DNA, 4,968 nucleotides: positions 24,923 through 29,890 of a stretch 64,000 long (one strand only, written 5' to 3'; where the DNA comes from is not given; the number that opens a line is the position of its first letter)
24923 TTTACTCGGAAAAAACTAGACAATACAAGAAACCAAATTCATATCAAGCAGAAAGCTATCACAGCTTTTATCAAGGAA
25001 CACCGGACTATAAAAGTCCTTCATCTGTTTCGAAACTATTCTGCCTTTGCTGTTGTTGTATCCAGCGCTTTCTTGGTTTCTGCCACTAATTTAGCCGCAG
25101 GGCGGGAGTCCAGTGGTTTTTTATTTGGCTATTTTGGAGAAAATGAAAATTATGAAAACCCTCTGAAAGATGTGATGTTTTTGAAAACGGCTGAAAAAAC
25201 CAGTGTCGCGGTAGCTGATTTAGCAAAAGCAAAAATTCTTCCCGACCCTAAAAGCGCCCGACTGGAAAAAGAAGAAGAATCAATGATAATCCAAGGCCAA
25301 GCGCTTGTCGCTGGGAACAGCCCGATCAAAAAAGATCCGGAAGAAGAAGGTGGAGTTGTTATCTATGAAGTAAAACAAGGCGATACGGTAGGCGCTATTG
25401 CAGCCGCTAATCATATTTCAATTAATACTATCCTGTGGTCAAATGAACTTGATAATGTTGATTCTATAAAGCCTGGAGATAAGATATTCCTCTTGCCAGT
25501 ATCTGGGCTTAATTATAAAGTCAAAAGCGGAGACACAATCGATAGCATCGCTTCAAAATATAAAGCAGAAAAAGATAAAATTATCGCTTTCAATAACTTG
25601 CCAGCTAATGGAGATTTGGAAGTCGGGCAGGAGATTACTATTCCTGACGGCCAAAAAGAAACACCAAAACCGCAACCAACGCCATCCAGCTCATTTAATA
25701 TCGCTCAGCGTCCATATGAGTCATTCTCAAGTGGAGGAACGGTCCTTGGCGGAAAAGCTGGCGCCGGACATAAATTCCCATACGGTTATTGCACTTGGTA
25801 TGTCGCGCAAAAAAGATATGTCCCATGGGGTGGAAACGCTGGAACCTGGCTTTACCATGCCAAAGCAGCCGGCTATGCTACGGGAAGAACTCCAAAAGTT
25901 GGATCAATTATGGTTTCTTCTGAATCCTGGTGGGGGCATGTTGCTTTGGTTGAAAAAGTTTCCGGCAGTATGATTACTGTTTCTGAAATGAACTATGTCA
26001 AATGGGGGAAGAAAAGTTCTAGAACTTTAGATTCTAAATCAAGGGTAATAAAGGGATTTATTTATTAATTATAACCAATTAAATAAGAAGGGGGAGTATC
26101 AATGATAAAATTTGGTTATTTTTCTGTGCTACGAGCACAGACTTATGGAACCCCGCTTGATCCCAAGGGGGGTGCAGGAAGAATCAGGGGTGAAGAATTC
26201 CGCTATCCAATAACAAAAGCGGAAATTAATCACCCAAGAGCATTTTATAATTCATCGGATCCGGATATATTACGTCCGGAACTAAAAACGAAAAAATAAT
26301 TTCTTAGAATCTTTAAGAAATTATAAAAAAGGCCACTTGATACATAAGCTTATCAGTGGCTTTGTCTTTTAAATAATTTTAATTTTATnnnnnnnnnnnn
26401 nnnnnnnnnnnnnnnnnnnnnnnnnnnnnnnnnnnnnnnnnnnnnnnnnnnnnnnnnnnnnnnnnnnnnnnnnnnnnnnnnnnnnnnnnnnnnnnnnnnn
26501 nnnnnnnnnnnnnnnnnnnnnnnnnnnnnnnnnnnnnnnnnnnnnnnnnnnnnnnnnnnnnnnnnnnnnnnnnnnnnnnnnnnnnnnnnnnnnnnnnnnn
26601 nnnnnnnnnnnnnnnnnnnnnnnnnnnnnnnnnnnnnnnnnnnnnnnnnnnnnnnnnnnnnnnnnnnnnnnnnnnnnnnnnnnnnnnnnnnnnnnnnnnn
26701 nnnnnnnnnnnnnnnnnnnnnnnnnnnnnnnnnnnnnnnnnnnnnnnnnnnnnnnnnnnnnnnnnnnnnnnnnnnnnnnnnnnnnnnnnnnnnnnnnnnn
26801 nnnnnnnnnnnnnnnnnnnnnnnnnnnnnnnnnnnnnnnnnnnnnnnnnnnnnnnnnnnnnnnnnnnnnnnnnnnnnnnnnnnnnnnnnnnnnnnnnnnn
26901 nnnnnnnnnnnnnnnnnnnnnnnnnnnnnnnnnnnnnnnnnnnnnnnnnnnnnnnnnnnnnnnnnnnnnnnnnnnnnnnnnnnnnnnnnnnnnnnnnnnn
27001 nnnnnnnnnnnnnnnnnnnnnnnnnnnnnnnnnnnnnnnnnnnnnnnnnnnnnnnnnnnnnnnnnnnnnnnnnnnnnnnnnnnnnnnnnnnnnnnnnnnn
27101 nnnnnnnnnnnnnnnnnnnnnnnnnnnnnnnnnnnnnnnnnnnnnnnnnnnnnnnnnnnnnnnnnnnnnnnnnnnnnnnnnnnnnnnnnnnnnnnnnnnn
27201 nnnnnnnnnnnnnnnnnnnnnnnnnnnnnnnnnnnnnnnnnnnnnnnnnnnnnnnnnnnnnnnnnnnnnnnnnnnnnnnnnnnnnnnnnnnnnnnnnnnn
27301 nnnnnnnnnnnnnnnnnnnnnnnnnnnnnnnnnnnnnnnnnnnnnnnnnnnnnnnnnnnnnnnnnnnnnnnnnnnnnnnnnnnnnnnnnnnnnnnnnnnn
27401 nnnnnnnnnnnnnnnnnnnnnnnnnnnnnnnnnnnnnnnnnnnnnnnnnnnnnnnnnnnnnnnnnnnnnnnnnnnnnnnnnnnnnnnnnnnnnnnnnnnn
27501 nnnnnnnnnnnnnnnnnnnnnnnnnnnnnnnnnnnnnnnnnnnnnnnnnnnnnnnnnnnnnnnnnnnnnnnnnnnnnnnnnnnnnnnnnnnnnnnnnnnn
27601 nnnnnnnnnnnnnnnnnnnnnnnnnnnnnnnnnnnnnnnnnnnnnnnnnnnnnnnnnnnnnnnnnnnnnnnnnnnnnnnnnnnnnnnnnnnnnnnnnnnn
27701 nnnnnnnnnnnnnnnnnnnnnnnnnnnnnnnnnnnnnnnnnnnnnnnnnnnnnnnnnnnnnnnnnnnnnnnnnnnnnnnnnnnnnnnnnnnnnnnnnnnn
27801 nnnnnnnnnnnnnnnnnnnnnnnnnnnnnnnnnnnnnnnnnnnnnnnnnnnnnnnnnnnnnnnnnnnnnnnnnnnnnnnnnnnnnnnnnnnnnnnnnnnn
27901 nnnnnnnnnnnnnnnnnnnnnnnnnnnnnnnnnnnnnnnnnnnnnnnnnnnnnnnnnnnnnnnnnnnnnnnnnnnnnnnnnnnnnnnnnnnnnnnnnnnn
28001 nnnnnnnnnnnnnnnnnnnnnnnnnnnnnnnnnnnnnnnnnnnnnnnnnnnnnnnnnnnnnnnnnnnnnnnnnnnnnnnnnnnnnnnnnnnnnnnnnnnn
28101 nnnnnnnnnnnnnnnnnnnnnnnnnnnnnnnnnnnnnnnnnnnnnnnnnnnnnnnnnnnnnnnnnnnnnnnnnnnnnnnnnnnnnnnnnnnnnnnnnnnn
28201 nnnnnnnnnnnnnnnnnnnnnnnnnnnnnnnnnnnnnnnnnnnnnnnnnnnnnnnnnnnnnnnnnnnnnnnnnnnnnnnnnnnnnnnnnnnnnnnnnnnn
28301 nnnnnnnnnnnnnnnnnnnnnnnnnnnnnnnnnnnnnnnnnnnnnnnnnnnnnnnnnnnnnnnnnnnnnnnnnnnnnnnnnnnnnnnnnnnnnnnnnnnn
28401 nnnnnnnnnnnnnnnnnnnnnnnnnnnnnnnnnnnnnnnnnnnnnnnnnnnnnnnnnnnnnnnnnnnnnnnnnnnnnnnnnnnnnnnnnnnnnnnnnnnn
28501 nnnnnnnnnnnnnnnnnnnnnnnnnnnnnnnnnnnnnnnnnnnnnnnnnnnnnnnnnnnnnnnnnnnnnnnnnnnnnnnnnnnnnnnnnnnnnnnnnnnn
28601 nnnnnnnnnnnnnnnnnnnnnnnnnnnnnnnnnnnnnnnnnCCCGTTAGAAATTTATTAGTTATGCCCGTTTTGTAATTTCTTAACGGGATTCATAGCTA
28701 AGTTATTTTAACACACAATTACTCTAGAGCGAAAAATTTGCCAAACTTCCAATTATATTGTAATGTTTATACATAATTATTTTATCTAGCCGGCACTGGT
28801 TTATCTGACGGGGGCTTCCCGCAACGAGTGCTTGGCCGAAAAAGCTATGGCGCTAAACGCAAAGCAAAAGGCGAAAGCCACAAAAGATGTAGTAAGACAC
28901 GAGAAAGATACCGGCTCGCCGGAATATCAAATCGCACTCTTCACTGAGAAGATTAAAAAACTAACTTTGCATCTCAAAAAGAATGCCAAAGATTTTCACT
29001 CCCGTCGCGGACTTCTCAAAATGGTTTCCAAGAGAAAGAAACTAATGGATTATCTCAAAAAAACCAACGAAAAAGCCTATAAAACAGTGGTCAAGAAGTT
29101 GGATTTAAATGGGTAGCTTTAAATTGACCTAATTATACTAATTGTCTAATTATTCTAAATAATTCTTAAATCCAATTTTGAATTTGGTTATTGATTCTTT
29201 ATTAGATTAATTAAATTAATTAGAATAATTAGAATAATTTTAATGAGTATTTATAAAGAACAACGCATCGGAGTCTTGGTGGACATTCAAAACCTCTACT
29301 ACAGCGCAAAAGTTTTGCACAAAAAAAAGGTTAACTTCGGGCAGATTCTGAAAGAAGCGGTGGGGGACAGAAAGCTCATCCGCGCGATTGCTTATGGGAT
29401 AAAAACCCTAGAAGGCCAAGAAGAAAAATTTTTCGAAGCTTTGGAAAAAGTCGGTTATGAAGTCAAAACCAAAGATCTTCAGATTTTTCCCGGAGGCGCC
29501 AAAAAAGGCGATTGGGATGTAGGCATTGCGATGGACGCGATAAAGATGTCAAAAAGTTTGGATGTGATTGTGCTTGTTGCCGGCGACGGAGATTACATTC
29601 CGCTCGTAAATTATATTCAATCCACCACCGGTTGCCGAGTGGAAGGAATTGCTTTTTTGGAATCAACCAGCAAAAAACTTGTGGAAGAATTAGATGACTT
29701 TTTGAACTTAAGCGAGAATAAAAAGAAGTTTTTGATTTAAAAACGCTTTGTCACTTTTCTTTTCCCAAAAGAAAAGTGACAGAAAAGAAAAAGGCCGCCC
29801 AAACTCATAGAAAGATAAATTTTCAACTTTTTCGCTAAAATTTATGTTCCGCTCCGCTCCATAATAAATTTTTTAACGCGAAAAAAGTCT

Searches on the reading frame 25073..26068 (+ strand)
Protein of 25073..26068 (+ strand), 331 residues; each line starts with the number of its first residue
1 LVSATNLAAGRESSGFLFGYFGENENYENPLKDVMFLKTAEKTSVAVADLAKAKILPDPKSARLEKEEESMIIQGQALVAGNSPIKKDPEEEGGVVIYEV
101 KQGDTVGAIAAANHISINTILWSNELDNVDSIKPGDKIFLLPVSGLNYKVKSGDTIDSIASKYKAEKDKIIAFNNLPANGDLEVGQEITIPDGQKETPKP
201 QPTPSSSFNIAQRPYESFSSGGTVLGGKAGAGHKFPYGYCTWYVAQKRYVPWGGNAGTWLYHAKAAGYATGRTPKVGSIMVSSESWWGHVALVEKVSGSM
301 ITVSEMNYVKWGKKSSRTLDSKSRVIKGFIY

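Call 67: search_protein_families(library=pfam, proteins=[window:25073-26068:+], max_evalue=0.00001)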
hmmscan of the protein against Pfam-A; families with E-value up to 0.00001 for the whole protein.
window:25073-26068:+ (331 aa): 3 families
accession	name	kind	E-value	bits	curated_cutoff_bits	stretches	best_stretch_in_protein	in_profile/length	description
PF01476.26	LysM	-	1.3e-23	83.1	20.9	2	148-191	1-43/43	LysM domain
PF05257.22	CHAP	-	2.4e-16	60.4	26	1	233-307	4-81/81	CHAP domain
PF23473.1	LysM3_LYK4_5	-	8.9e-09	35.7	29.3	0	146-178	3-35/48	LYK4/5 LysM3 domain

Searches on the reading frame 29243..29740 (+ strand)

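Call 67: search_protein_families(library=pfam, proteins=[window:29243-29740:+], max_evalue=0.00001)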
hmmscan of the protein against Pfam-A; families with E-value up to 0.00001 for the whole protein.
window:29243-29740:+ (165 aa): 1 family
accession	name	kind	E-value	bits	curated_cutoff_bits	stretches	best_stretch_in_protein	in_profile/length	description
PF01936.24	NYN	-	1.2e-32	113.9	24.2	1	8-156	1-144/145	NYN domain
